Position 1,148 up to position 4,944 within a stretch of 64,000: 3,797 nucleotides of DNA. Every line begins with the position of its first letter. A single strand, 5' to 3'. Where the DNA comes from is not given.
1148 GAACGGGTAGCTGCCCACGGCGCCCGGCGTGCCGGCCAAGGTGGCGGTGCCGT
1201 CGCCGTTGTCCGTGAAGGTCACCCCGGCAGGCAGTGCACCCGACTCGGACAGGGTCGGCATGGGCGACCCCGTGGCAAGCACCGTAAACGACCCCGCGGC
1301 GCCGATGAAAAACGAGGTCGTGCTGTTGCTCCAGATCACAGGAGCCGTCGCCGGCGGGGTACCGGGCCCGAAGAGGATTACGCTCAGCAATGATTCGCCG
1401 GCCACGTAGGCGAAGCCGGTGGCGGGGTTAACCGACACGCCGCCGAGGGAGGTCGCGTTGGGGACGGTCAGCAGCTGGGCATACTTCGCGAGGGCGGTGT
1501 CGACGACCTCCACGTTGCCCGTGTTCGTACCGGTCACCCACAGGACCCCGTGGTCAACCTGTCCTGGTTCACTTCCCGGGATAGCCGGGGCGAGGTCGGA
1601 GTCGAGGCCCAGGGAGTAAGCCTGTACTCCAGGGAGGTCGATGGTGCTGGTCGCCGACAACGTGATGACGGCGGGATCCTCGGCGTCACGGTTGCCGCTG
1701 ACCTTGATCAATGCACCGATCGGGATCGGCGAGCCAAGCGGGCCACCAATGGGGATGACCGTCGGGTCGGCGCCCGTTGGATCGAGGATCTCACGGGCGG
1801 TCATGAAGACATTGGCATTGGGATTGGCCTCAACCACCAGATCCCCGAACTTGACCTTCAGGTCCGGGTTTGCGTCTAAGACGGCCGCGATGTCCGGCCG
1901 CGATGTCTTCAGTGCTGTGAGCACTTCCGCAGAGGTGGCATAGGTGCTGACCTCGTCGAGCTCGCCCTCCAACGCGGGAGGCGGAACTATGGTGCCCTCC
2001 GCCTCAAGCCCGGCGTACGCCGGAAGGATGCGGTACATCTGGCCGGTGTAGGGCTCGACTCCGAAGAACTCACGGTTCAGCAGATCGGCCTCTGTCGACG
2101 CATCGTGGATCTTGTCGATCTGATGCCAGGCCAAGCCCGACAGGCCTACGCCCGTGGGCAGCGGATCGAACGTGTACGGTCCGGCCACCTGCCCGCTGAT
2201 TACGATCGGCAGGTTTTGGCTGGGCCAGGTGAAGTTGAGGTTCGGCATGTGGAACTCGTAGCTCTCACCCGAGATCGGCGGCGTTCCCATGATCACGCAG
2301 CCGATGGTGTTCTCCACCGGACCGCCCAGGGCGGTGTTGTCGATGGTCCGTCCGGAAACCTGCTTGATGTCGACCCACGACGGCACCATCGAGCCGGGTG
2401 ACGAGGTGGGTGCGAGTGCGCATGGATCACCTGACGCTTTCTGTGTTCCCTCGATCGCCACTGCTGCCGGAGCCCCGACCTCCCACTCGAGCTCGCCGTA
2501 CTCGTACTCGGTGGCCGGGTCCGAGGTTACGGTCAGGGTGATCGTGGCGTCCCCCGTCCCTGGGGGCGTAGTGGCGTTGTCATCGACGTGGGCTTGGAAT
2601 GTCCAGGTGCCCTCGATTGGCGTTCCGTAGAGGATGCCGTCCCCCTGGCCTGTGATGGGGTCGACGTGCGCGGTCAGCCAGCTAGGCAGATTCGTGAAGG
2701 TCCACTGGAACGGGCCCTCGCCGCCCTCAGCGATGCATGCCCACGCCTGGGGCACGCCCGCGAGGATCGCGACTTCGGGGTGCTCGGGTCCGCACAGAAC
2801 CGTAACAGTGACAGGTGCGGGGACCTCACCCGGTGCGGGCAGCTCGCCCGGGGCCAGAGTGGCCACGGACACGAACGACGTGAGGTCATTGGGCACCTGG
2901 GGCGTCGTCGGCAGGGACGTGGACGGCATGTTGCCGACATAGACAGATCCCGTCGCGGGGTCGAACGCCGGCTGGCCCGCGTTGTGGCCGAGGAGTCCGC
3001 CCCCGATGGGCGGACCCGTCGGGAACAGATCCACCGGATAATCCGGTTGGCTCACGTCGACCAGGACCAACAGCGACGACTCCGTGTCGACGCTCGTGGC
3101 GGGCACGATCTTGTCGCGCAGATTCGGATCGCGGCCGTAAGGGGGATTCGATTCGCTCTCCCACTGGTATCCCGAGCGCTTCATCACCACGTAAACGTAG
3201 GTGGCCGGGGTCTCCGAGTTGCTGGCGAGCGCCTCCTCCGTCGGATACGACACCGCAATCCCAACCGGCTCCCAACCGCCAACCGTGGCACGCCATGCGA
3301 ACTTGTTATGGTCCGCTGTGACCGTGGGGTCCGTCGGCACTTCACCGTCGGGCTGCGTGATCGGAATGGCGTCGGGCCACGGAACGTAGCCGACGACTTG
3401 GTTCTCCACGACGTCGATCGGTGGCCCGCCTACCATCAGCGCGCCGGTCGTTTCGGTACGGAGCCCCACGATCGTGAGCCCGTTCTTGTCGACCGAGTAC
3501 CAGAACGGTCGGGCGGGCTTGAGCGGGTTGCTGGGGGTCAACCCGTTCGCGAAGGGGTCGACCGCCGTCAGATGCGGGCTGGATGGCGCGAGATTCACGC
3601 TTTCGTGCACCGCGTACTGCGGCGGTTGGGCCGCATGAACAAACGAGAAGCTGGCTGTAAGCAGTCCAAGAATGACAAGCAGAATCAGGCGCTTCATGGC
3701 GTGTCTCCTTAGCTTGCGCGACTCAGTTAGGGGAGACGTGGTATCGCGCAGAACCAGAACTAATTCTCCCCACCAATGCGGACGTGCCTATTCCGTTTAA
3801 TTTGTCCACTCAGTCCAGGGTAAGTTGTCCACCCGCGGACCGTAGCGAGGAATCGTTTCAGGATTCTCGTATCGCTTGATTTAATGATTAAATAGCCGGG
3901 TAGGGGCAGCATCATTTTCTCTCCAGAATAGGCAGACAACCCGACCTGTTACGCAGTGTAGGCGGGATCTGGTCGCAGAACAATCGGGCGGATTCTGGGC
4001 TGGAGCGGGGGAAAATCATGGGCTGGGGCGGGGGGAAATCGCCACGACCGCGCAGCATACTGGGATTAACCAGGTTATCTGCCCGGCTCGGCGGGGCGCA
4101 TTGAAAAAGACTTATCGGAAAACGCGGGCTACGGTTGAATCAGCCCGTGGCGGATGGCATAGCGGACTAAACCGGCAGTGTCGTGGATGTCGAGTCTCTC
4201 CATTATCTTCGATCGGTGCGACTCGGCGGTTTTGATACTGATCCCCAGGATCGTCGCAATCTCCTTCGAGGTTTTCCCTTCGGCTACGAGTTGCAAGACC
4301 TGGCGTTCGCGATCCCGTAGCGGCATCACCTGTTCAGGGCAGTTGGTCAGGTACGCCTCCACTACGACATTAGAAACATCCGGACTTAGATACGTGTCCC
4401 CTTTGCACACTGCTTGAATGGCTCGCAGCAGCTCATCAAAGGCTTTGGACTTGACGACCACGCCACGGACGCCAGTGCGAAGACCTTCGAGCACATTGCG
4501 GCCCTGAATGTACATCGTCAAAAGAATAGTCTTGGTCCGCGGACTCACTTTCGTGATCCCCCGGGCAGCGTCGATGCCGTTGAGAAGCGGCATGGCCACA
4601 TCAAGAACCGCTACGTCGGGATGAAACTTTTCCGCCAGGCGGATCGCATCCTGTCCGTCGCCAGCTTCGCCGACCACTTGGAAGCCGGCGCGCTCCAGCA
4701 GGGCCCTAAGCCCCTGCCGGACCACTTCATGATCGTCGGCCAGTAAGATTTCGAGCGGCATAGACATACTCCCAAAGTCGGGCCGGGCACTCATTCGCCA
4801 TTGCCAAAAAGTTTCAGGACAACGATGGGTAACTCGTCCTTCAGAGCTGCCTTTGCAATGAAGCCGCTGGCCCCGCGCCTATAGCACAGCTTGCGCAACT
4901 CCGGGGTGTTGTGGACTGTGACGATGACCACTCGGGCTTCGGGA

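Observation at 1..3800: Abrupt ~70%-GC segment encoding a signal-peptide/Ig-repeat protein fused in frame to an actinobacterial-type encapsulin shell sequence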

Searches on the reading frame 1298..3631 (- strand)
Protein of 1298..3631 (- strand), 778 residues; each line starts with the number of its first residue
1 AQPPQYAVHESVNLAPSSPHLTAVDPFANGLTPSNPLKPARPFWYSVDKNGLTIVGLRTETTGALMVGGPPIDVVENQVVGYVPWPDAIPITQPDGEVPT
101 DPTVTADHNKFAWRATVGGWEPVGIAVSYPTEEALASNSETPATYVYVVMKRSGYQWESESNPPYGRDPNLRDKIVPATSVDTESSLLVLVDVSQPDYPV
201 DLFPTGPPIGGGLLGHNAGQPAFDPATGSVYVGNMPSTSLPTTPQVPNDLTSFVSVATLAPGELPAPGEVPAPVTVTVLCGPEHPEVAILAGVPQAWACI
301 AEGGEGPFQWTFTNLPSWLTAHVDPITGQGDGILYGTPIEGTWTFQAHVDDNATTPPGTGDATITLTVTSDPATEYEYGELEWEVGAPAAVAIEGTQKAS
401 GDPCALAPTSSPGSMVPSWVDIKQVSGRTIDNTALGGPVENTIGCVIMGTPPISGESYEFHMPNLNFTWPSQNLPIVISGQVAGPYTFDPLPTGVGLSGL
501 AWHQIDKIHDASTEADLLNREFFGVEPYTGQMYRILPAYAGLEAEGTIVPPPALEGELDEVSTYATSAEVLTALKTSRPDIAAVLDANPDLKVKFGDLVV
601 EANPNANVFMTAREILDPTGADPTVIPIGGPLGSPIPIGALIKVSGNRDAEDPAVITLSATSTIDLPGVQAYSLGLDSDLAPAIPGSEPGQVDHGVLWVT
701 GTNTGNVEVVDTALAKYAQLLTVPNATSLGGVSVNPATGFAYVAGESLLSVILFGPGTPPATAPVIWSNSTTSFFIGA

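Call 54: predict_structure(alignment_id=A2)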
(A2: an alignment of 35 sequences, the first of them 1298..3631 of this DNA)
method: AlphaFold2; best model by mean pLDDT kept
length: 778 residues; sequences in the alignment: 35
mean_pLDDT: 86.2   pTM: 0.88
mean pLDDT of the five models: 86.2, 85.3, 83.7, 83.1, 81.7
residues with pLDDT >= 90: 421; 70-90: 268; 50-70: 58; < 50: 31
segments of 3 or more residues with pLDDT < 50: 264-272, 541-547, 764-778
pLDDT, mean of each block of 10 residues (from residue 1): 86 94 91 75 96 95 82 94 94 88 87 93 94 79 93 93 85 90 94 89 84 94 91 90 64 89 44 66 75 89 75 94 91 93 92 64 88 74 87 90 93 87 94 90 94 90 92 90 90 91 83 70 95 85 46 78 95 97 97 95 92 94 93 92 93 87 94 92 75 91 90 94 92 92 95 82 47 41
secondary structure, 60 per line:
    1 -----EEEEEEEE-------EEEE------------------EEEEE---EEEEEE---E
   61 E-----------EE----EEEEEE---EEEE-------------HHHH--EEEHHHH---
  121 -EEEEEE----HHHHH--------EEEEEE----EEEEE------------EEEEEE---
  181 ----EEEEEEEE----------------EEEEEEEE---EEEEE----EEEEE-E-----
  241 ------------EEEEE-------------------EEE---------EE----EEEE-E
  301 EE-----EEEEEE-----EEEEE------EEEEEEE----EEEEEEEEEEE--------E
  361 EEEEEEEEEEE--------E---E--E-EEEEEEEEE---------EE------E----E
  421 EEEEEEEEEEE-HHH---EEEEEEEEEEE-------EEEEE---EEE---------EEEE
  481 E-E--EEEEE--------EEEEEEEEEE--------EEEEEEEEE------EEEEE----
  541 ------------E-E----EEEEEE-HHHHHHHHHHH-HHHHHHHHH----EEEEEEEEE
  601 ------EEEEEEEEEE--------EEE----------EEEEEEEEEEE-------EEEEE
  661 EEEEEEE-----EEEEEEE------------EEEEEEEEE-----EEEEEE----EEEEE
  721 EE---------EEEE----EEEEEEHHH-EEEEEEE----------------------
elements in order (helices of 4 or more, strands of 3 or more residues): E6-13 E21-24 E43-47 E51-56 E79-84 E88-91 H105-108 E111-113 H114-117 E122-127 H132-136 E145-150 E155-159 E172-177 E185-192 E209-216 E220-224 E229-233 E253-257 E277-279 E295-298 E300-302 E308-313 E319-323 E330-336 E341-351 E360-371 E389-397 E420-431 E439-449 E457-461 E465-467 E477-481 E486-490 E499-508 E517-525 E532-536 E560-565 H567-577 H579-587 E592-600 E607-616 E625-627 E638-648 E656-667 E673-679 E692-700 E706-711 E716-722 E732-735 E740-745 E750-756

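Call 56: fold_search(model_id=the predicted structure, library=pdb)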
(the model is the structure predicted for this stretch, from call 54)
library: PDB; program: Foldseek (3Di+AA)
matches with E <= 10: 1459; with E <= 0.001: 64
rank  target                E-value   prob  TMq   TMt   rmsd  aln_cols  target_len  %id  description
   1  7mqa_LQ               1.2e-06  0.95  0.12  0.11  22.8       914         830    8  Cryo-EM structure of the human SSU processome, state post-A1 (released 2021-09-22)
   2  7mq8_LQ               2.6e-06  0.96  0.13  0.12  22.5       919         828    8  Cryo-EM structure of the human SSU processome, state pre-A1 (released 2021-09-22)
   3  9e78_0L               4.1e-06  0.97  0.13  0.16  21.1       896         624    8  48-nm repeat of the Leishmania tarentolae doublet microtubule (released 2025-03-12)
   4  8z9m_B                7.3e-06  0.57  0.11  0.09  26.6       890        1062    8  Cryo-EM structure of dimeric WDR11-FAM91A1 complex (released 2024-08-14)
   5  9e5c_1d               1.7e-05  0.82  0.13  0.12  23.4       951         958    9  Cryo-EM structure of 96 nm repeat of microtubule doublet from T. brucei flagellum (released 2025-03-12)
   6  9e2g_2C               3.5e-05  0.85  0.14  0.17  23.6       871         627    9  Cryo-EM structure of 48 nm repeat of microtubule doublet from T. brucei flagellum (released 2025-03-12)
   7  7mq8_LR               4.1e-05  0.80  0.13  0.13  22.3       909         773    8  Cryo-EM structure of the human SSU processome, state pre-A1 (released 2021-09-22)
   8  8e3q_A                7.0e-05  0.69  0.15  0.11  29.1       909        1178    8  CRYO-EM STRUCTURE OF the human MPSF (released 2023-01-18)
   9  8asw_B                7.0e-05  0.44  0.12  0.12  23.8      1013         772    7  Cryo-EM structure of yeast Elp123 in complex with alanine tRNA (released 2022-12-07)
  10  9e5c_1c               7.7e-05  0.92  0.19  0.15  24.1       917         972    9  Cryo-EM structure of 96 nm repeat of microtubule doublet from T. brucei flagellum (released 2025-03-12)
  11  8i7o_P1               7.7e-05  0.84  0.14  0.17  24.0       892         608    8  In situ structure of axonemal doublet microtubules in mouse sperm with 16-nm repeat (released 2023-10-11)
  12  8f5o_E                8.1e-05  0.60  0.13  0.10  26.8       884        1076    9  Structure of Leishmania tarentolae IFT-A (state 1) (released 2022-12-21)
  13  6ke6_BE               8.1e-05  0.51  0.11  0.10  23.4       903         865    8  3.4 angstrom cryo-EM structure of yeast 90S small subunit preribosome (released 2020-08-05)
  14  7mqa_LT               8.5e-05  0.57  0.13  0.12  24.9       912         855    8  Cryo-EM structure of the human SSU processome, state post-A1 (released 2021-09-22)
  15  1pgu_A                9.9e-05  0.57  0.12  0.15  24.2       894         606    8  YEAST ACTIN INTERACTING PROTEIN 1 (AIP1), Se-Met PROTEIN, MONOCLINIC CRYSTAL FORM (released 2003-07-15)
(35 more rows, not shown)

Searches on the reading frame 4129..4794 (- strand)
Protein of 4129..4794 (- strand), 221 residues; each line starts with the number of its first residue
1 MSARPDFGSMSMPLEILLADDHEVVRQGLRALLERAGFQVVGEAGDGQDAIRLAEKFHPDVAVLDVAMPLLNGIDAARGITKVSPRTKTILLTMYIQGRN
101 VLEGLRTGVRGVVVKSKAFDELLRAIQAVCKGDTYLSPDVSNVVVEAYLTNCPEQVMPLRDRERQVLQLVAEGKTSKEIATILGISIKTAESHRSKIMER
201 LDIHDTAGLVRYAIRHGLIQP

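Call 7: find_encoding_contigs(protein=window:4129-4794:-, flank=10000, max_places=6)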
Protein window:4129-4794:- (221 aa): 1 contig read that carries it; 1 place shown.
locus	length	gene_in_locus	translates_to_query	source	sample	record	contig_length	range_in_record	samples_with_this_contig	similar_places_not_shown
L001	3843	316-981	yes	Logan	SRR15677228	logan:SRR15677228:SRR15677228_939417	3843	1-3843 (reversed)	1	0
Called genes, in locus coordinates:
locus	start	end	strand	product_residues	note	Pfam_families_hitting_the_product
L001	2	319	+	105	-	?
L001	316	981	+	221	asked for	PF00072:Response_reg, PF00196:GerE, PF04545:Sigma70_r4 (weak), PF08281:Sigma70_r4_2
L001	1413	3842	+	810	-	?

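Call 24: list_cluster_members(proteins=[P0001, window:4129-4794:-])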
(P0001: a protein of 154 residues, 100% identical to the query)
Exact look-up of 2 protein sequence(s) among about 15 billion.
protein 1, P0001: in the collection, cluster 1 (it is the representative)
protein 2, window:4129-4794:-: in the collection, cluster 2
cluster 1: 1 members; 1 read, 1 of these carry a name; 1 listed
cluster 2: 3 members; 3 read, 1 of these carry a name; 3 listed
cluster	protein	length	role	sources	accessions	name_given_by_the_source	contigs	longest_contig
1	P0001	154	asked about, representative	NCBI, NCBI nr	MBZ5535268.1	MAG: bacteriocin family protein, partial [Acidobacteriia bacterium] | bacteriocin family protein [Terriglobia bacterium]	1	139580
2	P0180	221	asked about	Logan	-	-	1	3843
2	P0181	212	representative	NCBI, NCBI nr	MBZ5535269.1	MAG: response regulator transcription factor [Acidobacteriia bacterium] | response regulator transcription factor [Terriglobia bacterium]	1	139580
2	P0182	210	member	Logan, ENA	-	-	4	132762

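Call 30: search_protein_families(library=pfam, proteins=[L010:11065-15918:+, L010:16098-17426:+], max_evalue=1)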
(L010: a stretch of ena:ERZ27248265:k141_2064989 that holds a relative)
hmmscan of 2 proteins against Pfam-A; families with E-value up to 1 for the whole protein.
L010:11065-15918:+ (1618 aa): 5 families
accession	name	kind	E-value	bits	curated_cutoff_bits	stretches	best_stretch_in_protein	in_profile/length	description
PF18492.6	ORF_2_N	-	0.00021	21.9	29.2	0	1456-1495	67-106/122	Open reading frame 2 N-terminal domain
PF18003.7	DUF3823_C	-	0.03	15.4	27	0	1282-1321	54-93/103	Domain of unknown function (DUF3823_C)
PF13927.12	Ig_3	-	0.058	14.3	30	0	1059-1089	2-33/78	Immunoglobulin domain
PF14354.12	Lar_restr_allev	-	0.21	12.3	28.6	0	1232-1250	22-39/58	Restriction alleviation protein Lar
PF23673.1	DUF7154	-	0.38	11.6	27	0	1105-1155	7-52/108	Domain of unknown function (DUF7154)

L010:16098-17426:+ (443 aa): 6 families
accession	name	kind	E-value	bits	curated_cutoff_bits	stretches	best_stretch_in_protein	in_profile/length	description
PF10282.15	Lactonase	-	0.0001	22.1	21.7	1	203-253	13-63/344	Lactonase, 7-bladed beta-propeller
PF20067.5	SSL_N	-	0.0022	18.2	18.9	0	223-243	17-37/46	Strictosidine synthase-like, N-terminal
PF13449.12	Phytase-like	-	0.0044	17.4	27.6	0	31-64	120-153/284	Esterase-like activity of phytase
PF20082.4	DUF6476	-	0.022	15.1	24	1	371-399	62-90/91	Family of unknown function (DUF6476)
PF16819.11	DUF5074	-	0.027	14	27.2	1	338-402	122-181/353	Domain of unknown function (DUF5074)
PF01436.27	NHL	-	0.63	10.6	20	0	153-166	4-16/28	NHL repeat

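Call 32: search_protein_families(library=ncbifam, proteins=[L010:11065-15918:+], max_evalue=0.01)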
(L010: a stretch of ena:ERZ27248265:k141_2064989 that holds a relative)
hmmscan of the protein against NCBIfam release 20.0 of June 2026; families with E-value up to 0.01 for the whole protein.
L010:11065-15918:+ (1618 aa): 1 family
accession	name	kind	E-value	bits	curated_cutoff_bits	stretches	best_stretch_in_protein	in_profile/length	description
NF012211.1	tand_rpt_95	domain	0.0045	16.9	90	0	1004-1063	37-95/98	tandem-95 repeat protein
